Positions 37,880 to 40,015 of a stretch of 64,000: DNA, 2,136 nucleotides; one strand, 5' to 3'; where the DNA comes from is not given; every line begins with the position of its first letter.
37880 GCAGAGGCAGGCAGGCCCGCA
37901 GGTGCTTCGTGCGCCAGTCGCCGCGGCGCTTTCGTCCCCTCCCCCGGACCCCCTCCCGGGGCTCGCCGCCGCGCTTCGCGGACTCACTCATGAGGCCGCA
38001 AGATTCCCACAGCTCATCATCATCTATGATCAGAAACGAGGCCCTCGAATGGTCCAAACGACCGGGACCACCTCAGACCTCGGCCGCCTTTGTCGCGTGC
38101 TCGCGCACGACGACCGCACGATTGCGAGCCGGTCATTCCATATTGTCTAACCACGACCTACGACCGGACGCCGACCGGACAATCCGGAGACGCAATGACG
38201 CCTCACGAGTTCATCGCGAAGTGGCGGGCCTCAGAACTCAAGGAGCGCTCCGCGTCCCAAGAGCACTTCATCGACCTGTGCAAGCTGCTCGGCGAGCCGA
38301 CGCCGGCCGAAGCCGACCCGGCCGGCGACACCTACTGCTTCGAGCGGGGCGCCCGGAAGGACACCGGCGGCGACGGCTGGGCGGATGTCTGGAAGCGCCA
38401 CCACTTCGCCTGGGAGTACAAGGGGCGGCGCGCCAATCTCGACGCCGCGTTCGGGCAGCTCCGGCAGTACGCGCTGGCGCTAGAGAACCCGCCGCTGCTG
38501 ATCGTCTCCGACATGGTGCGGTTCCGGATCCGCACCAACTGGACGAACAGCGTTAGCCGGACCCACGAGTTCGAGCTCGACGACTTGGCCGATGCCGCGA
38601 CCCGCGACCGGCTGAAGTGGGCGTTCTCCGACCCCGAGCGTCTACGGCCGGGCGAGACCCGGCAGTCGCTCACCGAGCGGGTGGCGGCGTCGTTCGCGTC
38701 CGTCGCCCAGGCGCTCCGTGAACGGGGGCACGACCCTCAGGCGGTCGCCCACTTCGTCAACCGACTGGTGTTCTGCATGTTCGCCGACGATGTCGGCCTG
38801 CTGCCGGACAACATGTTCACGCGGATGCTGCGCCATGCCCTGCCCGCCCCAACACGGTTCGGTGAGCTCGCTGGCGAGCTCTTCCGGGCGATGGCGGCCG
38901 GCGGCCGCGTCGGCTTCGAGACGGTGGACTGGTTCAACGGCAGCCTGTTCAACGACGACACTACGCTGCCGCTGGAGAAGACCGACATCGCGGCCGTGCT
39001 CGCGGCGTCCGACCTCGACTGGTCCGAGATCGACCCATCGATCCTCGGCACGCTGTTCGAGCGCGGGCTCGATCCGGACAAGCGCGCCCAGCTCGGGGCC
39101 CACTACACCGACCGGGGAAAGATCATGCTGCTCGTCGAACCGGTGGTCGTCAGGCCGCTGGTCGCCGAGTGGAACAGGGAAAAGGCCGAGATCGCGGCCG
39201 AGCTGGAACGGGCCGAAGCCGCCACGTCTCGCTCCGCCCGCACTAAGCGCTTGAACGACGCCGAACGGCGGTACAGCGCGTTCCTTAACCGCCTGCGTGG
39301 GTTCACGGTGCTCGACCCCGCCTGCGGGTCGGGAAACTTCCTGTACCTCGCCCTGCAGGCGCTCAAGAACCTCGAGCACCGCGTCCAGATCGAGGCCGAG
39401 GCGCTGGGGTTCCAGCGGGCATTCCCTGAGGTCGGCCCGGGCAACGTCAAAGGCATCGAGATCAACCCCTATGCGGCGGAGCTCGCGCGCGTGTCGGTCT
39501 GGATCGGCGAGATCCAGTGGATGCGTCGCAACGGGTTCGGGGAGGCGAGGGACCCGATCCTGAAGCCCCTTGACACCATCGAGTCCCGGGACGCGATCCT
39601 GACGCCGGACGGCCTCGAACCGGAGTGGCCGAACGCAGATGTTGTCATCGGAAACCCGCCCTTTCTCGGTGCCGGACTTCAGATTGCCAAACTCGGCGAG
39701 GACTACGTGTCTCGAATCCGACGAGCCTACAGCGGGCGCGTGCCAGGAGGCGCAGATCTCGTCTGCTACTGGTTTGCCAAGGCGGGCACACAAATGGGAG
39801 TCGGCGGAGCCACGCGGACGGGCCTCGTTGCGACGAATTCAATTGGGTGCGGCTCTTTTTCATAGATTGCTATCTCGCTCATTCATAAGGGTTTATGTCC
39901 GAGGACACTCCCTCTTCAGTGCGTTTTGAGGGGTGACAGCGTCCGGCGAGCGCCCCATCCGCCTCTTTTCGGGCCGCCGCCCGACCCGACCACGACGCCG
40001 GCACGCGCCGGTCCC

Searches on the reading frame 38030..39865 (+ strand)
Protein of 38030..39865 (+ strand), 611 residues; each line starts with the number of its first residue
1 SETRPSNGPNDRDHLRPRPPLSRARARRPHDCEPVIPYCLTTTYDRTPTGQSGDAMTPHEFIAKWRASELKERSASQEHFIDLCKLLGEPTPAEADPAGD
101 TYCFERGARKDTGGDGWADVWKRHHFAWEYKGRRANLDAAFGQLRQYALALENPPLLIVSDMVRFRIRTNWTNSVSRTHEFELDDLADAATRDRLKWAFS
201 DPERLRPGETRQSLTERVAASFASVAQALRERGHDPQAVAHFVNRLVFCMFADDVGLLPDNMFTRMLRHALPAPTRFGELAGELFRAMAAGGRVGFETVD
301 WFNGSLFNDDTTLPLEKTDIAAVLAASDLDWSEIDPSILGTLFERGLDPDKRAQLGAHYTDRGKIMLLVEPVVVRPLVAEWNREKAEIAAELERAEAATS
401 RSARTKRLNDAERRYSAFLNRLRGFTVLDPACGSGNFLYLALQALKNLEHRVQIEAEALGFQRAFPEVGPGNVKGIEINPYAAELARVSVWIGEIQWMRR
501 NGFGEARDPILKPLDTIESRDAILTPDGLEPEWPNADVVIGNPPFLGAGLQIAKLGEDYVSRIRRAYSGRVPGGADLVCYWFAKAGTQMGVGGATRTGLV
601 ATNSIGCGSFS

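Call 15: search_protein_families(library=pfam, proteins=[window:38030-39865:+], max_evalue=0.01)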
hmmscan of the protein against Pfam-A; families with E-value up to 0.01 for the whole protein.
window:38030-39865:+ (611 aa): 5 families
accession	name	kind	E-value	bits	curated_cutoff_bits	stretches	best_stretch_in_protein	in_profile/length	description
PF20473.4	MmeI_Mtase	-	1.3e-27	97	27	1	408-608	4-205/259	MmeI, DNA-methyltransferase domain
PF20465.4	MmeI_hel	-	3.9e-13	50.4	27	1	238-307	2-75/75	MmeI, helicase spacer domain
PF20464.3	MmeI_N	-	4.3e-11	43.9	27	1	56-231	1-180/181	MmeI, N-terminal domain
PF07669.17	Eco57I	-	0.00022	21.8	25.3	1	472-581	2-116/171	Eco57I restriction-modification methylase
PF02384.22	N6_Mtase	-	0.00033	20.5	20.4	1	420-546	43-136/311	N-6 DNA Methylase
